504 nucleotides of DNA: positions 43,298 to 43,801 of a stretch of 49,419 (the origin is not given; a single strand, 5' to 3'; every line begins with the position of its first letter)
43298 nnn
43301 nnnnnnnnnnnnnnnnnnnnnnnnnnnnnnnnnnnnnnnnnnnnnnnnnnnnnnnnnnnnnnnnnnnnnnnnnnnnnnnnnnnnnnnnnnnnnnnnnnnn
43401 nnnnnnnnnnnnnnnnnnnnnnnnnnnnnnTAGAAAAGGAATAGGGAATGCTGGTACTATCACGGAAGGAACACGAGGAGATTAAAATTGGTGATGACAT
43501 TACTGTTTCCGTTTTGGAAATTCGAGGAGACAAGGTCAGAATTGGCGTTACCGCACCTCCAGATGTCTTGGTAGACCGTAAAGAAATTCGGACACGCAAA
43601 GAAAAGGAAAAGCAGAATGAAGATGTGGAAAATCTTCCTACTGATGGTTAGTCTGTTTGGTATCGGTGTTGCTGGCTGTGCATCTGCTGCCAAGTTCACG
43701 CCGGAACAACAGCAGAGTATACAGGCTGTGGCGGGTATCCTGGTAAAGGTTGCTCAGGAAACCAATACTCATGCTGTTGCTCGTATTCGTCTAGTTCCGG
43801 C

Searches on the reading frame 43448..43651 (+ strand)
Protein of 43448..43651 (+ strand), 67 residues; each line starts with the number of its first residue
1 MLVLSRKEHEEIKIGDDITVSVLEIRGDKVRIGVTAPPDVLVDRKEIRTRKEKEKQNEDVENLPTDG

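Call 55: search_dna_similar(query=window:43448-43648:+, collection=phages, mode=protein, max_rows=25, max_evalue=0.001)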
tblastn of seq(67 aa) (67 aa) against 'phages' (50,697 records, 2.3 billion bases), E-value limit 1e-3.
Records with a match: 81; places in all: 81; records where one place covers at least 80% of the query: 0.
Best place of each record, by identity: 60-80% 1; <60% 80.
By first word of the organism name: Pseudomonas 46; Vibrio 28; Bacteriophage 2; Acinetobacter 2; Salmonella 1; Providencia 1; Bacillus 1.
By host as written in the record: - 32; Pseudomonas aeruginosa 22; Vibrio crassostreae 6; Pseudomonas aeruginosa PAO1 5; carbapenem-resistant Pseudomonas aeruginosa YMC11/07/P54 2; Pseudomonas sp. 2; Pseudomonas aeruginosa HIM-6 2; Pseudomonas aeruginosa strain 3-38 1; and 9 more.
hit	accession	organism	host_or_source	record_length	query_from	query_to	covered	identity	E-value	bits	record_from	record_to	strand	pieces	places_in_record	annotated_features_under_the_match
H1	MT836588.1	Bacteriophage sp.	human fecal samples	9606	1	40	60%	62.5%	6e-8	52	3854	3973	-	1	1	record has no annotation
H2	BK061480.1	Pseudomonas phage vB_PaeS-D14H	Pseudomonas aeruginosa strain 3-38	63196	1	42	63%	54.8%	1e-7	52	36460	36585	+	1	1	Bacteriophage control infection protein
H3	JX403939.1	Pseudomonas phage YMC/01/01/P52_PAE_BP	Pseudomonas aeruginosa YMC/01/01/P52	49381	1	42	63%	54.8%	2e-7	51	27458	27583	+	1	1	hypothetical protein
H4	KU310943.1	Pseudomonas phage YMC11/07/P54_PAE_BP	carbapenem-resistant Pseudomonas ...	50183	1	42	63%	54.8%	2e-7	51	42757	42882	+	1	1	hypothetical protein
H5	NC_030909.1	Pseudomonas phage YMC11/07/P54_PAE_BP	carbapenem-resistant Pseudomonas ...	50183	1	42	63%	54.8%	2e-7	51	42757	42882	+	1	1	transcriptional regulator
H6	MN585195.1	Pseudomonas phage AUS531phi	Pseudomonas aeruginosa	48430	1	42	63%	54.8%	2e-7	51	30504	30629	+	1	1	bacteriophage control infection protein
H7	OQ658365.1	Pseudomonas phage sp.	Pseudomonas aeruginosa PACL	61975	1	42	63%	54.8%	2e-7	51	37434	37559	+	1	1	global regulatory protein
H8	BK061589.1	Pseudomonas phage vB_PaeS-D14P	Pseudomonas aeruginosa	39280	1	42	63%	54.8%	2e-7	50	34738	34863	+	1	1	Bacteriophage control infection protein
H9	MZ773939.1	Pseudomonas phage PP9W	Pseudomonas aeruginosa P9W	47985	1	42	63%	54.8%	2e-7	50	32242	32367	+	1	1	carbon storage regulator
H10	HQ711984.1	Pseudomonas phage phi297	Pseudomonas aeruginosa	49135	1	43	64%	53.5%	1e-7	52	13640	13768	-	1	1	global regulatory protein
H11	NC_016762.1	Pseudomonas phage phi297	Pseudomonas aeruginosa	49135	1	43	64%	53.5%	1e-7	52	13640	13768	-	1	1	transcriptional regulator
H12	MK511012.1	Pseudomonas phage vB_Pae_BR153a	Pseudomonas aeruginosa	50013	1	42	63%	52.4%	5e-7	50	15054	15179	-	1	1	carbon storage regulator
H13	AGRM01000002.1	Salmonella enterica subsp. houtenae str. ATCC BAA-1581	Homo sapiens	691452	1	42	63%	52.4%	1e-6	49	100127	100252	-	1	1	carbon storage regulator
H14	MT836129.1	Bacteriophage sp.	human fecal samples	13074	1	40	60%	52.5%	5e-7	50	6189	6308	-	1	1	record has no annotation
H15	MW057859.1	Providencia phage PSTCR8lys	Providencia stuartii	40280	1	40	60%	52.5%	1e-6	49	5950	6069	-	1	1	carbon storage regulator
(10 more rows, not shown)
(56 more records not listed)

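Call 67: find_homologous_proteins(query=window:43448-43651:+, max_evalue=1e-8)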
Query window:43448-43651:+ (67 aa): 319 proteins with E <= 1e-8 among 396 candidates; the best 120 are listed.
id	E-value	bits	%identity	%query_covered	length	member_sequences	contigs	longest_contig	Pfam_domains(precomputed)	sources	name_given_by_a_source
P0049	4.9e-34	132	100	100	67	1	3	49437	PF02599.22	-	-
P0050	5.0e-14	69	71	76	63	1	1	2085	PF02599.22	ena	-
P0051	7.5e-14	69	62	94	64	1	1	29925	PF02599.22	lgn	-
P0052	1.5e-13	68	60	94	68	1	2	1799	PF02599.22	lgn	-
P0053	1.8e-13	67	68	70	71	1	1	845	PF02599.22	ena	-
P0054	2.3e-13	67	59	88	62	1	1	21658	PF02599.22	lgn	-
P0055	2.8e-13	67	67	82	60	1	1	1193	PF02599.22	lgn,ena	-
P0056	3.0e-13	67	61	84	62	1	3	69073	PF02599.22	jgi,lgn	jgi:carbon storage regulator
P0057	3.1e-13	67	69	81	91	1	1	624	PF02599.22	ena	-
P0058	9.7e-13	65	60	85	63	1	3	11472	PF02599.22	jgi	jgi:carbon storage regulator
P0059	1.0e-12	65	59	87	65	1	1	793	PF02599.22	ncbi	-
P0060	2.5e-12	64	57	88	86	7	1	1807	PF02599.22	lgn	-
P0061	2.6e-12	64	60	85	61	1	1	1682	PF02599.22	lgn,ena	-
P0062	2.7e-12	64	61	88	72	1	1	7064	PF02599.22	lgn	-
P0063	3.1e-12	63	59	84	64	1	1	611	PF02599.22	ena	-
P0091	3.3e-11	60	68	70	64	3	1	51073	PF02599.22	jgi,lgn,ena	-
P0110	6.5e-11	59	68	70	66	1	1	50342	PF02599.22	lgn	-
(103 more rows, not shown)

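Call 68: find_encoding_contigs(protein=P0091, flank=10000, max_places=1)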
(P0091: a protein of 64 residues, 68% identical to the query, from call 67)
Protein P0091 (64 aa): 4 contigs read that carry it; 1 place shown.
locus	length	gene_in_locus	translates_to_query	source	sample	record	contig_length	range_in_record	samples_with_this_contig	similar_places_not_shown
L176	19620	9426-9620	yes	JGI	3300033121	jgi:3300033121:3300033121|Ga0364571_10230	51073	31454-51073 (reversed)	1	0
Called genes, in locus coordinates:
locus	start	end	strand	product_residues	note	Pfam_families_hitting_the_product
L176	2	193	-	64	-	?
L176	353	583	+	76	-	-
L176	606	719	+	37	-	-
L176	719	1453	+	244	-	-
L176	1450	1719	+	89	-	-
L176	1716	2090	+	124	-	-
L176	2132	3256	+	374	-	PF03837:RecT (faint)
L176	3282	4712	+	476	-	PF00271:Helicase_C (weak)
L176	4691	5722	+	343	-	PF01555:N6_N4_Mtase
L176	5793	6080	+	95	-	-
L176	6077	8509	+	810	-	-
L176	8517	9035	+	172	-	PF18894:PhageMetallopep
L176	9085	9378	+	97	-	-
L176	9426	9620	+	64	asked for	PF02599:CsrA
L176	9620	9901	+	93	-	-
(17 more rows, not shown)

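Call 69: find_encoding_contigs(protein=P0110, flank=10000, max_places=1)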
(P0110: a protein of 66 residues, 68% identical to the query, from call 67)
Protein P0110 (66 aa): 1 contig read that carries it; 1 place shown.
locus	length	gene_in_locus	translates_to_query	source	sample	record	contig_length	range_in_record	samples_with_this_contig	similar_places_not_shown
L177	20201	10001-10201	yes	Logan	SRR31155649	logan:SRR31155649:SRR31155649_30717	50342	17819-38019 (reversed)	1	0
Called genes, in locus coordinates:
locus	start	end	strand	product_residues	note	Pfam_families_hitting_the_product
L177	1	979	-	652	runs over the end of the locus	PF00580:UvrD-helicase, PF13245:AAA_19, PF01443:Viral_helicase1 (faint), PF13361:UvrD_C, PF13538:UvrD_C_2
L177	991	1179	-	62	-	-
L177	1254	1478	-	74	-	PF12728:HTH_17 (weak)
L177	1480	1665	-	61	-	-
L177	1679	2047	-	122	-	-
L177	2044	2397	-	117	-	-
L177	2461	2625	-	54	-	-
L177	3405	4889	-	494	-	-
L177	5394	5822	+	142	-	-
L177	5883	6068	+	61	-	-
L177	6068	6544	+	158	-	-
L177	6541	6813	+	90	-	-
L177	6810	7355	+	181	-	PF03167:UDG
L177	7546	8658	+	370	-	PF12705:PDDEXK_1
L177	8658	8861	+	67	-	-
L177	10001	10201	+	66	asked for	PF02599:CsrA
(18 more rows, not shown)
